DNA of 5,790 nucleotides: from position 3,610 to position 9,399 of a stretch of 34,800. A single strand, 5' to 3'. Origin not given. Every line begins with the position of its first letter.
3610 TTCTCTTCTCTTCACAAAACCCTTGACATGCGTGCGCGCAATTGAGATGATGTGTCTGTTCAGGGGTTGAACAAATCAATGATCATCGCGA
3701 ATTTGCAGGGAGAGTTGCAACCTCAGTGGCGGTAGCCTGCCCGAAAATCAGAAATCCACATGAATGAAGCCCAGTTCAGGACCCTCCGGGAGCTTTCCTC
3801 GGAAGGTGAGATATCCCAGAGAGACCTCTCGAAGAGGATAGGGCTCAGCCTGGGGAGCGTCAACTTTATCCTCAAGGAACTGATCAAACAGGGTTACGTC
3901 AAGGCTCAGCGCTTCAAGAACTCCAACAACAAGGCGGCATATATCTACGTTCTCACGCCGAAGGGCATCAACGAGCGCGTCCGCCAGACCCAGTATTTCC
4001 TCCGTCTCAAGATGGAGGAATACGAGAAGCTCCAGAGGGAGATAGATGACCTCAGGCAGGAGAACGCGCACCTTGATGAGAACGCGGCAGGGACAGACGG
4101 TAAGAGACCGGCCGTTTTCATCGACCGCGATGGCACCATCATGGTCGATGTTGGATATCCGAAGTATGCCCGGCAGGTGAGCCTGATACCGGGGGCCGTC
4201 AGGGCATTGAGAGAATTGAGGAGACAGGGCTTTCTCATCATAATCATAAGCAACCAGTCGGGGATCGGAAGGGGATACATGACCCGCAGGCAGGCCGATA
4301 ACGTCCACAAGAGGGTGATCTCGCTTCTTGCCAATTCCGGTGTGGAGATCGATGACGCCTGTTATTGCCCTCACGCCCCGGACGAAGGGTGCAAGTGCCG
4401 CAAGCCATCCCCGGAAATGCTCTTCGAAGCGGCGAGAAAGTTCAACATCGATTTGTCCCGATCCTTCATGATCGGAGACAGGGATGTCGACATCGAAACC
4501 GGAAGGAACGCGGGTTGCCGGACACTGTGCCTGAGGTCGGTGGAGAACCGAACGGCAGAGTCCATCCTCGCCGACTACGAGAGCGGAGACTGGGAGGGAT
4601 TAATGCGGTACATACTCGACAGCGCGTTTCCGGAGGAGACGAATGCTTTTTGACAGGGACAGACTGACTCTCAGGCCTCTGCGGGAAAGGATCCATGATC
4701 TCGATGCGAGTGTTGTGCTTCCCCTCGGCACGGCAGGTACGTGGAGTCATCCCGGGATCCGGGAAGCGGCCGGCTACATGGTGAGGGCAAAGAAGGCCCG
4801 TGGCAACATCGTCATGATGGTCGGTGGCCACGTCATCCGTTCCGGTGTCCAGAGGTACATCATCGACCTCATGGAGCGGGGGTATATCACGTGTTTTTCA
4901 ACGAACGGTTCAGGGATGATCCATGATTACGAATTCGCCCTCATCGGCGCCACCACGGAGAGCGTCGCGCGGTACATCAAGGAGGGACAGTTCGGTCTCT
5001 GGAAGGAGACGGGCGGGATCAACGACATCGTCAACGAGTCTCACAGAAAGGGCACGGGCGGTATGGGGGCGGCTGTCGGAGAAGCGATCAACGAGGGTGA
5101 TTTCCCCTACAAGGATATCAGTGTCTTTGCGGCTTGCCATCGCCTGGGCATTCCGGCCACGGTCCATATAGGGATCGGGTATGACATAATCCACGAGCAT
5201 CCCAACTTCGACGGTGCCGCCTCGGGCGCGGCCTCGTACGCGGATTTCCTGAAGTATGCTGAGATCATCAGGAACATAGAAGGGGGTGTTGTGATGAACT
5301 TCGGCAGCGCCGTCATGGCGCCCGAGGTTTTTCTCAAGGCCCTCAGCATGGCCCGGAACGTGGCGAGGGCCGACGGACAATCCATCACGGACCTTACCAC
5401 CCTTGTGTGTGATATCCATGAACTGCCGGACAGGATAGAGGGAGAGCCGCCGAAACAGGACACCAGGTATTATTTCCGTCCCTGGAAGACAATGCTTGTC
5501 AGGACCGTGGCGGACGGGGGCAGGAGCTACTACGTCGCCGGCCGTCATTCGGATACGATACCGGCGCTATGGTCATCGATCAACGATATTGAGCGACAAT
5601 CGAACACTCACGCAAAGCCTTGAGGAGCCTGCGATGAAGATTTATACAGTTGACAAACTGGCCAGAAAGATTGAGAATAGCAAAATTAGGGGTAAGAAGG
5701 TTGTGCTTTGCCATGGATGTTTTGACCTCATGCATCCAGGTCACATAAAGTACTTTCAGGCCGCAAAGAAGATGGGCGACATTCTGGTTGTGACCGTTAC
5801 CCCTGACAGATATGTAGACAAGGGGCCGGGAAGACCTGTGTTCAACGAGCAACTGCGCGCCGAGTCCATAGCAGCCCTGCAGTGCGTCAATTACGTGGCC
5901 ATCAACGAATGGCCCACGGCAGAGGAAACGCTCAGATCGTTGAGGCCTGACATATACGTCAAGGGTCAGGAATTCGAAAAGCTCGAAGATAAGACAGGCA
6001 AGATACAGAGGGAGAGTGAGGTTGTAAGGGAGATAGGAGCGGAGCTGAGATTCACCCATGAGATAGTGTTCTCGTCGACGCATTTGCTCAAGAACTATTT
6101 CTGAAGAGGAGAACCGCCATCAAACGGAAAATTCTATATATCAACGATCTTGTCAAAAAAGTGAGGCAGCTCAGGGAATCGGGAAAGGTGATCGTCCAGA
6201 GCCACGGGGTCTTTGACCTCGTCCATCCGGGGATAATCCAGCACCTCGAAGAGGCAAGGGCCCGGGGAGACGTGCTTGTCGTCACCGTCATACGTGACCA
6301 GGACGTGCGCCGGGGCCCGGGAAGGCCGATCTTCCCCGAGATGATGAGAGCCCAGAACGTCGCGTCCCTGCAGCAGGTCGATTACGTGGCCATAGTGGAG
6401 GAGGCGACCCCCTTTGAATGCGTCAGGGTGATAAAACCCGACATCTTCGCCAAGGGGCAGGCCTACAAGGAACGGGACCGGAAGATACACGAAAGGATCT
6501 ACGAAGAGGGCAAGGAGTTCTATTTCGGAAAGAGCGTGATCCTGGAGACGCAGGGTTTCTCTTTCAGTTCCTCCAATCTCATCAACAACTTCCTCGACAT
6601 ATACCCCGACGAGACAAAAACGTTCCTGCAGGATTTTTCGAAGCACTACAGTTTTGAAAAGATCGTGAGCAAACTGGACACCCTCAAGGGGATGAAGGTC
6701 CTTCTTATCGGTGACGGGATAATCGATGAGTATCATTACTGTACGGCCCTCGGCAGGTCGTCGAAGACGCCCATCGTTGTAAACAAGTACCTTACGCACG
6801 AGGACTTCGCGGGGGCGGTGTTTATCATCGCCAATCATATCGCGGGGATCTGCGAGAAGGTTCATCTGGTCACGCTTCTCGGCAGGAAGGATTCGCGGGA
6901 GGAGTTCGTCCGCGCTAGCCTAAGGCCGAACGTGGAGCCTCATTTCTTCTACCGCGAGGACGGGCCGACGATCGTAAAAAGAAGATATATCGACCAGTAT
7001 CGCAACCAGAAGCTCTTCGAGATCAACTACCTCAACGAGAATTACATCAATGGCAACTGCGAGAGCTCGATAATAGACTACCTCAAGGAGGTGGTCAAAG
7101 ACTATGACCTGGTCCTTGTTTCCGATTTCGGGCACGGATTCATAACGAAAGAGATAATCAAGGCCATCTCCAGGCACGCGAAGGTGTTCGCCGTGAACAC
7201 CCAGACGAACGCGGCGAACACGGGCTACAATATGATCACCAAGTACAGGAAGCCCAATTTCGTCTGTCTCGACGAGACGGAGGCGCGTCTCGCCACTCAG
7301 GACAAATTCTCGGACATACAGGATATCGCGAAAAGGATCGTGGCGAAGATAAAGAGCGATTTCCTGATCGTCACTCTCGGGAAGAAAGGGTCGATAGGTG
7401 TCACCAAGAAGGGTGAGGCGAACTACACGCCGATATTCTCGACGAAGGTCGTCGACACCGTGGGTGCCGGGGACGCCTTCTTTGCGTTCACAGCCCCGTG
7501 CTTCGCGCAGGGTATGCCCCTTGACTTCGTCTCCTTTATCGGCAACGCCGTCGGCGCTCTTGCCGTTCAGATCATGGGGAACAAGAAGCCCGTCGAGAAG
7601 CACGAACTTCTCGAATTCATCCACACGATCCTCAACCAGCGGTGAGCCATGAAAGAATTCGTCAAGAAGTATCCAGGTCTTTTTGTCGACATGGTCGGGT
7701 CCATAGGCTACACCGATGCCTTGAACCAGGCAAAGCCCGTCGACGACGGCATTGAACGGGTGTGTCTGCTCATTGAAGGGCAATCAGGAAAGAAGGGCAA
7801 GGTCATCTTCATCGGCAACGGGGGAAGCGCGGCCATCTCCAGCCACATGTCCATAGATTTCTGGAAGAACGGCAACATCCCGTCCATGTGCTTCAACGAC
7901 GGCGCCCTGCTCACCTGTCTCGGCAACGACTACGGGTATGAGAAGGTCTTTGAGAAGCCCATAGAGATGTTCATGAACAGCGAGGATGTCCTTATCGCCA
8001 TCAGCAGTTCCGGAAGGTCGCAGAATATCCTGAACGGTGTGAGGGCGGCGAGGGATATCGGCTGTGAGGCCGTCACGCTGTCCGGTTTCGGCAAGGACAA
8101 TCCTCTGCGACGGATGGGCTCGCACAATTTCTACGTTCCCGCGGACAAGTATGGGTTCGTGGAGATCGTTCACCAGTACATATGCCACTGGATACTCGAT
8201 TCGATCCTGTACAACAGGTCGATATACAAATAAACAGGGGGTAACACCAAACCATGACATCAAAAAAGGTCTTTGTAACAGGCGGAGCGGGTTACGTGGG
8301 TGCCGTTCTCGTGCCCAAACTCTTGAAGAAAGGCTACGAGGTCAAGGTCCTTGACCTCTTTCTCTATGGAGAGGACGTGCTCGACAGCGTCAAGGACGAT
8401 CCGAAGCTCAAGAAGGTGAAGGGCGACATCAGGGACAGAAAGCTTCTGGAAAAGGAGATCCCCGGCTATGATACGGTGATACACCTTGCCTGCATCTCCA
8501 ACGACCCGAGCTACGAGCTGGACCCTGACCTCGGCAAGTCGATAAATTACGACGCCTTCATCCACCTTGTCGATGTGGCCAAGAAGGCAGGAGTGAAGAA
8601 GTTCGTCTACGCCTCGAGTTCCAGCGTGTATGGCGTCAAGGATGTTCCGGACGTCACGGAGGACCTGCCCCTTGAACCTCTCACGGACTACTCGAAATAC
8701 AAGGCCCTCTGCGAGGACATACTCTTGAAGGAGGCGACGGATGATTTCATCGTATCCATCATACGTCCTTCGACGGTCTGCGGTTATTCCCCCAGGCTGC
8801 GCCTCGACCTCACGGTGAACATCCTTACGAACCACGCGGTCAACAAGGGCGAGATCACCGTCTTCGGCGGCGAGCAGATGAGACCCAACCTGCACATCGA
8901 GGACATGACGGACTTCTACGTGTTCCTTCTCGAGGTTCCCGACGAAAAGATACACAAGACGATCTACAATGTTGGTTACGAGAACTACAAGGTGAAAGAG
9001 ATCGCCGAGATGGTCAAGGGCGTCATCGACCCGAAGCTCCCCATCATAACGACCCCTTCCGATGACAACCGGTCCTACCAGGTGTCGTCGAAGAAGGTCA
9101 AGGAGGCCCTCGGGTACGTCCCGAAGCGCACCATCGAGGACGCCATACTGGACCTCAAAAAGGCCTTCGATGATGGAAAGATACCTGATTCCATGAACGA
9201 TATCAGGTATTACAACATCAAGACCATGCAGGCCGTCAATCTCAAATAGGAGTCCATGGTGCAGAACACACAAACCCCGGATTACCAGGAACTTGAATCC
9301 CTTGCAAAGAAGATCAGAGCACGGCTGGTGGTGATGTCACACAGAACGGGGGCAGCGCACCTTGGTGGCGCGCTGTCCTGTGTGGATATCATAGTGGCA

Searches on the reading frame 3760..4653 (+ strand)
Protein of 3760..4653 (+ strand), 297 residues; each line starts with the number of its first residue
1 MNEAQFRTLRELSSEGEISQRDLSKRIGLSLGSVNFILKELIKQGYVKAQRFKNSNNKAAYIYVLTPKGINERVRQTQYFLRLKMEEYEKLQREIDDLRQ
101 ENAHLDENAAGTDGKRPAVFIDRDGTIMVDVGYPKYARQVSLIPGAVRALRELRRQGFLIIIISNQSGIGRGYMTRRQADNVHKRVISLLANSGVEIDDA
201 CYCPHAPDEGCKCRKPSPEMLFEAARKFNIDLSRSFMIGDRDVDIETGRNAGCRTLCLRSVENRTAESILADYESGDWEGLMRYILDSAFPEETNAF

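Call 5: search_protein_families(library=pfam, proteins=[window:3760-4653:+], max_evalue=0.001)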
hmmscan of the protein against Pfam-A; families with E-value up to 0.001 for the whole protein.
window:3760-4653:+ (297 aa): 14 families
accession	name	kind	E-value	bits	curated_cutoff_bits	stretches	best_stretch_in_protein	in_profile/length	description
PF13412.12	HTH_24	-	1.3e-13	50.7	21.9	1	1-48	1-48/48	Winged helix-turn-helix DNA-binding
PF13242.12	Hydrolase_like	-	1.6e-13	50.8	22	1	213-262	2-52/75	HAD-hyrolase-like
PF00702.32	Hydrolase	-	2.7e-13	51.2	26.4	1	76-252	52-191/191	haloacid dehalogenase-like hydrolase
PF13419.12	HAD_2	-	1.9e-11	44.9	23.8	1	212-256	132-176/178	Haloacid dehalogenase-like hydrolase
PF12802.13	MarR_2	-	1.9e-09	37.9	27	1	2-51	4-54/61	MarR family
PF01047.28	MarR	-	2.4e-09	37.4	24.6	1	2-51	2-51/59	MarR family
PF08645.17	PNK3P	-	1.9e-08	34.7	22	1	146-241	34-126/161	Polynucleotide kinase 3 phosphatase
PF13344.12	Hydrolase_6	-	1.5e-05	25.4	27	1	119-170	1-43/101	Haloacid dehalogenase-like hydrolase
PF12710.13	HAD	-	3.5e-05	24.7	27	1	142-247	86-187/189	haloacid dehalogenase-like hydrolase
PF13545.12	HTH_Crp_2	-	0.00012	22.4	27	0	17-49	22-55/70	Crp-like helix-turn-helix domain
PF13730.12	HTH_36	-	0.00061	20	25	0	19-47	27-55/55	Helix-turn-helix domain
PF01381.28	HTH_3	-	0.00062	20.2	23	0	15-38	7-30/55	Helix-turn-helix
PF13601.12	HTH_34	-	0.00073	20.1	27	0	8-72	5-68/80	Winged helix DNA-binding domain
PF01978.25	TrmB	-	0.00077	19.7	25.6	0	3-60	8-59/68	Sugar-specific transcriptional regulator TrmB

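Call 12: search_protein_families(library=ncbifam, proteins=[window:3760-4653:+], max_evalue=0.0001)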
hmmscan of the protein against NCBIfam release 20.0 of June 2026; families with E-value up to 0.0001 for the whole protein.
window:3760-4653:+ (297 aa): 24 families
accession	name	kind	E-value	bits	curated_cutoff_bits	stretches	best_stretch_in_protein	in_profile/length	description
NF006506.0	PRK08942.1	equivalog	1.3e-44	151.9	178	1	116-262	3-151/182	D-glycero-beta-D-manno-heptose 1,7-bisphosphate 7-phosphatase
TIGR01656.1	Histidinol-ppas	subfamily_domain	7.7e-44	149.2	84.15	1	117-255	1-142/149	histidinol-phosphate phosphatase domain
TIGR00213.1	GmhB_yaeD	subfamily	4.1e-37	127.6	149.6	1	117-272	2-165/176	D-glycero-beta-D-manno-heptose 1,7-bisphosphate 7-phosphatase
TIGR04176.1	MarR_EPS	equivalog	3.2e-36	123.6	88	1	2-101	3-102/105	MarR family EPS-associated transcriptional regulator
TIGR01662.1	HAD-SF-IIIA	subfamily_domain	9.7e-36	123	44.6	1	118-257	2-137/141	HAD-IIIA family hydrolase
NF050049.1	HBPPhtaseGmhB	domain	2e-30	105.8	250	1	115-266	2-151/171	D-glycero-alpha-D-manno-heptose-1,7-bisphosphate 7-phosphatase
NF003937.0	PRK05446.1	equivalog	5.6e-29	101.3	443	1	116-286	3-163/355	bifunctional histidinol-phosphatase/imidazoleglycerol-phosphate dehydratase HisB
TIGR01261.1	hisB_Nterm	equivalog_domain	1.6e-27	96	140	1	117-259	2-147/161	histidinol-phosphatase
NF005264.0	PRK06769.1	equivalog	5.4e-25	88.2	217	1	117-260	5-138/175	HAD-IIIA family hydrolase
TIGR01452.1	PGP_euk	subfamily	2.3e-10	40.3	201.95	1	214-261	201-249/279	phosphoglycolate/pyridoxal phosphate family phosphatase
NF009695.0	PRK13222.1-2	equivalog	2.3e-09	37.1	225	1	213-258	148-193/226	phosphoglycolate phosphatase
TIGR01460.1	HAD-SF-IIA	subfamily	2.1e-08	34.3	100.15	0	139-169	12-42/246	HAD-IIA family hydrolase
TIGR01449.2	PGP_bact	equivalog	2.6e-08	33.7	180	1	213-259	139-185/213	phosphoglycolate phosphatase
TIGR01422.2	phosphonatase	equivalog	7.1e-08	32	220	1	137-259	94-200/251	phosphonoacetaldehyde hydrolase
NF009696.0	PRK13222.1-3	equivalog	7.5e-08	32.3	359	1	211-259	139-187/223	N-acetylmuramic acid 6-phosphate phosphatase MupP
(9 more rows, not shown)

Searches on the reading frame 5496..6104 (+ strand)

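Call 5: search_protein_families(library=pfam, proteins=[window:5496-6104:+], max_evalue=0.001)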
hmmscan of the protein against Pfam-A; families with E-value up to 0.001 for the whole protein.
window:5496-6104:+ (202 aa): 1 family
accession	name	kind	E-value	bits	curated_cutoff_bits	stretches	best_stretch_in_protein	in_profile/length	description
PF01467.32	CTP_transf_like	-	1.1e-16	61.6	21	1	71-181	1-109/133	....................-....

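Call 12: search_protein_families(library=ncbifam, proteins=[window:5496-6104:+], max_evalue=0.0001)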
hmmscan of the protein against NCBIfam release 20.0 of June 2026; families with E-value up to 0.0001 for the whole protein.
window:5496-6104:+ (202 aa): 5 families
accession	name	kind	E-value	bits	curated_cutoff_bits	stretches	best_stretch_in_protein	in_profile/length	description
TIGR02199.1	rfaE_dom_II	equivalog_domain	5.6e-31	107.3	181.5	1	60-188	4-128/144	D-glycero-beta-D-manno-heptose 1-phosphate adenylyltransferase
NF008454.0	PRK11316.1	equivalog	5.1e-27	94.6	521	1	41-181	314-451/475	bifunctional D-glycero-beta-D-manno-heptose-7-phosphate kinase/D-glycero-beta-D-manno-heptose 1-phosphate adenylyltransferase HldE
TIGR00125.1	cyt_tran_rel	domain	5.6e-14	52.1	27.7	1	69-132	1-63/65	adenylyltransferase/cytidyltransferase family protein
TIGR01518.1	g3p_cytidyltrns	equivalog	5.7e-09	36.1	165.4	1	70-161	1-93/125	glycerol-3-phosphate cytidylyltransferase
NF001985.0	PRK00777.1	subfamily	2.8e-07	30.7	104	1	68-126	6-63/157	pantetheine-phosphate adenylyltransferase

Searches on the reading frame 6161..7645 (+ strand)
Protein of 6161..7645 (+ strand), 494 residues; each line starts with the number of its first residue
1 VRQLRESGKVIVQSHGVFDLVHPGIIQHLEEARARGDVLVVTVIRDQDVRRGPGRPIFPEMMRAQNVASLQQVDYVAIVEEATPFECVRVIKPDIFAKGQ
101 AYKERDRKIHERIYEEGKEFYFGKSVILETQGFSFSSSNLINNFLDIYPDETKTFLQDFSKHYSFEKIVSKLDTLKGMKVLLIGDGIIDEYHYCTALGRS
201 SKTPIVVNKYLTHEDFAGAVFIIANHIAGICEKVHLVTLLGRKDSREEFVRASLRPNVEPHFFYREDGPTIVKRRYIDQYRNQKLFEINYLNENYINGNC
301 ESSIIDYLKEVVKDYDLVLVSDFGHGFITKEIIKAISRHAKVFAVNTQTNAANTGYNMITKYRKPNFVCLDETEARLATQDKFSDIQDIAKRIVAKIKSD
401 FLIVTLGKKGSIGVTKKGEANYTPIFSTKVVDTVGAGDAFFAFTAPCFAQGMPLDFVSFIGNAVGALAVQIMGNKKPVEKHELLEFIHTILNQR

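Call 5: search_protein_families(library=pfam, proteins=[window:6161-7645:+], max_evalue=0.001)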
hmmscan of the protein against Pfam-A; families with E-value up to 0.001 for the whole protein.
window:6161-7645:+ (494 aa): 2 families
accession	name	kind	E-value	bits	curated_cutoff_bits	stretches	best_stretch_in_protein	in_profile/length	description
PF00294.29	PfkB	-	4.4e-24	85.8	25.8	1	217-478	36-299/302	pfkB family carbohydrate kinase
PF01467.32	CTP_transf_like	-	1.4e-11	45.2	21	1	16-138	4-128/133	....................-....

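Call 12: search_protein_families(library=ncbifam, proteins=[window:6161-7645:+], max_evalue=0.0001)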
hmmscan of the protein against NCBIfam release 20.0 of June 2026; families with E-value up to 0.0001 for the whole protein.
window:6161-7645:+ (494 aa): 21 families
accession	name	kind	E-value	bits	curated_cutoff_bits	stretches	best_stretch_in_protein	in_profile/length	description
NF008454.0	PRK11316.1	equivalog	1.5e-51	175.5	521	2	171-489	4-314/475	bifunctional D-glycero-beta-D-manno-heptose-7-phosphate kinase/D-glycero-beta-D-manno-heptose 1-phosphate adenylyltransferase HldE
TIGR02198.1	rfaE_dom_I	equivalog_domain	4.6e-37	127.8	345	1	173-486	3-313/315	D-glycero-beta-D-manno-heptose-7-phosphate kinase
TIGR02199.1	rfaE_dom_II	equivalog_domain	6.8e-28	97.3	181.5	1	2-119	4-123/144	D-glycero-beta-D-manno-heptose 1-phosphate adenylyltransferase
TIGR02152.1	D_ribokin_bact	equivalog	9.7e-16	57.9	299.65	1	328-477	138-289/298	ribokinase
TIGR03828.1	pfkB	equivalog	1e-11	44.4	292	1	328-475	145-288/305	1-phosphofructokinase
TIGR04382.1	myo_inos_iolC_N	equivalog_domain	1.5e-11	44.1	300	1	373-473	197-294/309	5-dehydro-2-deoxygluconokinase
TIGR03168.1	1-PFK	subfamily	3.1e-11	42.8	216.4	1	328-475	145-288/305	hexose kinase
NF040938.1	KDG_KDGal_kin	equivalog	1.4e-08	34.3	400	1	353-482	174-297/305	bifunctional 2-dehydro-3-deoxygluconokinase/2-dehydro-3-deoxygalactonokinase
NF053626.1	RibKinHalex1628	equivalog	4.1e-08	33.1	330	1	387-487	191-291/293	ATP-dependent ribose-1-phosphate kinase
NF041320.1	pfkB_Halo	equivalog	6.1e-08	32.4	400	1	360-476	172-284/302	1-phosphofructokinase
NF008353.0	PRK11142.1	equivalog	1.5e-07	31.2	341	1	363-487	177-303/307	ribokinase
NF041164.1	NucKinThplmales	equivalog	1.6e-07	30.8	450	1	379-471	180-274/295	nucleoside kinase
NF041332.1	KDG_KDGal_kin_Halo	equivalog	2.1e-07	30.7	440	1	384-487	208-310/320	bifunctional 2-dehydro-3-deoxygluconokinase/2-dehydro-3-deoxygalactonokinase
NF007321.0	PRK09813.1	equivalog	2.1e-07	30.7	247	1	380-473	168-259/261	fructoselysine 6-kinase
NF006957.1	PRK09434.1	equivalog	2.2e-07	30.7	450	1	368-443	183-255/302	fructokinase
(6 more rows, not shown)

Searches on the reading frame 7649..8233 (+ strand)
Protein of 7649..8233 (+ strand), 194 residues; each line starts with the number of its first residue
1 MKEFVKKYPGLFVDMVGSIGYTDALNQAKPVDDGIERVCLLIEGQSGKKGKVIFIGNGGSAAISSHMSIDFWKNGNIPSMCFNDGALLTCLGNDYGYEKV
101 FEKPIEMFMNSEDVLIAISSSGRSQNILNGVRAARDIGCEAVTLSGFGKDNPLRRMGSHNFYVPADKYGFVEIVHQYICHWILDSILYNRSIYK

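Call 5: search_protein_families(library=pfam, proteins=[window:7649-8233:+], max_evalue=0.001)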
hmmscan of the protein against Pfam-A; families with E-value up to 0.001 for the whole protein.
window:7649-8233:+ (194 aa): 2 families
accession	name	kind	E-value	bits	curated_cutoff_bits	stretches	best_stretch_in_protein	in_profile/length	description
PF13580.11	SIS_2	-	3.3e-11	43.8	27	1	32-145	18-137/138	SIS domain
PF01380.27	SIS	-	3.6e-06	27.2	25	0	109-167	51-108/131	SIS domain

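Call 12: search_protein_families(library=ncbifam, proteins=[window:7649-8233:+], max_evalue=0.0001)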
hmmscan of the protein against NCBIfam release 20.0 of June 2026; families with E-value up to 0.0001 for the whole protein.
window:7649-8233:+ (194 aa): 6 families
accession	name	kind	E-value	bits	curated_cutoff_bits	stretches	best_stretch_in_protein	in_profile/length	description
TIGR00441.1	gmhA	equivalog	3.9e-23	82.2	209.45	1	44-186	6-153/154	D-sedoheptulose 7-phosphate isomerase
NF010546.0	PRK13936.1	equivalog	1.4e-21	77.1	276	1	47-186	41-188/197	phosphoheptose isomerase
NF001628.0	PRK00414.1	equivalog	5.6e-21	75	265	1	34-183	29-183/192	D-sedoheptulose 7-phosphate isomerase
NF010547.0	PRK13938.1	equivalog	4e-12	46.2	320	1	50-182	46-183/196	D-sedoheptulose 7-phosphate isomerase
NF008138.0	PRK10886.1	equivalog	2e-10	40.7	352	1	28-149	20-147/196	DnaA initiator-associating protein DiaA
NF003915.0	PRK05441.1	subfamily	5.2e-05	22.4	168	0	109-146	129-166/300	N-acetylmuramic acid 6-phosphate etherase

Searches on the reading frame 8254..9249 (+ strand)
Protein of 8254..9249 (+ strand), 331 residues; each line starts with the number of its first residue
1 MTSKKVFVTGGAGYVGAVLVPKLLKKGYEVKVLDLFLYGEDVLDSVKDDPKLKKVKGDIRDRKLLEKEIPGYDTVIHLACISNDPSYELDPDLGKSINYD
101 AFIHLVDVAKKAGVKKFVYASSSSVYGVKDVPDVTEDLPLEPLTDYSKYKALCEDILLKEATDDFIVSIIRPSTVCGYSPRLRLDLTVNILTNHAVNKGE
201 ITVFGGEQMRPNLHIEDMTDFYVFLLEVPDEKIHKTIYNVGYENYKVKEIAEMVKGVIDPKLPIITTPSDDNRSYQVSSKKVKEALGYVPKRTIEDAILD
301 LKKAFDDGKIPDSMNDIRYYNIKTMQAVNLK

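Call 5: search_protein_families(library=pfam, proteins=[window:8254-9249:+], max_evalue=0.001)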
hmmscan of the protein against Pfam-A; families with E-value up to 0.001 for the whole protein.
window:8254-9249:+ (331 aa): 8 families
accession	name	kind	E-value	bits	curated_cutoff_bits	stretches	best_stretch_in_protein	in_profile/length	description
PF01370.27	Epimerase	-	4.5e-40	138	20.9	1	6-241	1-240/240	NAD dependent epimerase/dehydratase family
PF16363.11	GDP_Man_Dehyd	-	2.2e-26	93.5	27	1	7-298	1-329/332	GDP-mannose 4,6 dehydratase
PF01073.25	3Beta_HSD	-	1.7e-20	73.7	22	1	8-192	2-198/280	3-beta hydroxysteroid dehydrogenase/isomerase family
PF13460.12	NAD_binding_10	-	3.7e-14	53.4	27.2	1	10-168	1-142/184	NAD(P)H-binding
PF05368.20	NmrA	-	5.1e-11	43.1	27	1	3-174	2-152/298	NmrA-like family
PF04321.23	RmlD_sub_bind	-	1.3e-10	41.2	27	1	5-231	2-202/287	RmlD substrate binding domain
PF07993.18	NAD_binding_4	-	1.5e-09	37.8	20.1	1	8-179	1-211/258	Male sterility protein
PF02719.21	Polysacc_synt_2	-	1.3e-08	34.9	20.2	1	6-122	1-128/293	Polysaccharide biosynthesis protein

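Call 12: search_protein_families(library=ncbifam, proteins=[window:8254-9249:+], max_evalue=0.0001)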
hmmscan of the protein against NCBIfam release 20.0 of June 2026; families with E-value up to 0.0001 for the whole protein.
window:8254-9249:+ (331 aa): 25 families
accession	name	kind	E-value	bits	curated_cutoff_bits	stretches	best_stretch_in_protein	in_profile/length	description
TIGR01179.1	galE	equivalog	9.6e-32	110.1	262.3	1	5-296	1-316/332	UDP-glucose 4-epimerase GalE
TIGR01181.1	dTDP_gluc_dehyt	equivalog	3.5e-23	82.2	365.1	1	6-298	2-304/321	dTDP-glucose 4,6-dehydratase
NF043036.1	ErythonDh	equivalog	4.3e-23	82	325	1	5-158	2-161/321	D-erythronate dehydrogenase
TIGR04180.1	EDH_00030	hypoth_equivalog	1.6e-22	79.9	475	1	6-267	1-265/297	NAD-dependent 4,6-dehydratase LegB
TIGR02197.1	heptose_epim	equivalog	2.9e-22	79.2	274.6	1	7-161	2-153/316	ADP-glyceromanno-heptose 6-epimerase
TIGR03466.1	HpnA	hypoth_equivalog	4.9e-21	75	367.65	1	5-298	2-286/327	hopanoid-associated sugar epimerase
NF007956.0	PRK10675.1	subfamily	2.8e-18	66.1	394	1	5-254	2-276/338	UDP-glucose 4-epimerase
NF052578.1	StrlDmthSdmBMthl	equivalog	6.2e-15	55.8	600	1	7-262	4-252/328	sterol demethylase protein SdmB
NF008872.0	PRK11908.1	equivalog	1.7e-14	53.6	294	1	4-258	2-271/349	bifunctional UDP-4-keto-pentose/UDP-xylose synthase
NF011728.1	PRK15181.1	equivalog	2.1e-13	50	760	1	3-150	15-169/348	Vi polysaccharide biosynthesis UDP-N-acetylglucosaminuronic acid C-4 epimerase TviC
NF042422.1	oxyalk_red_OleD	equivalog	9.4e-12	44.9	580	1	5-177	2-170/329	2-alkyl-3-oxoalkanoate reductase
NF041293.1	G6PDh_Azf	equivalog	1.1e-11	44.6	400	1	4-133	3-126/252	NAD-dependent glucose-6-phosphate dehydrogenase Azf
NF042423.1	oxyalk_red_Shew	equivalog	1.2e-10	41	580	1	3-177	8-176/331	2-alkyl-3-oxoalkanoate reductase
TIGR03589.1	PseB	equivalog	3.1e-10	39.5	407.75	1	3-121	4-124/324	UDP-N-acetylglucosamine 4,6-dehydratase (inverting)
NF047922.1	GDPFucSynFcl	equivalog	6.6e-10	38.9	500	1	194-305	190-301/308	GDP-L-fucose synthase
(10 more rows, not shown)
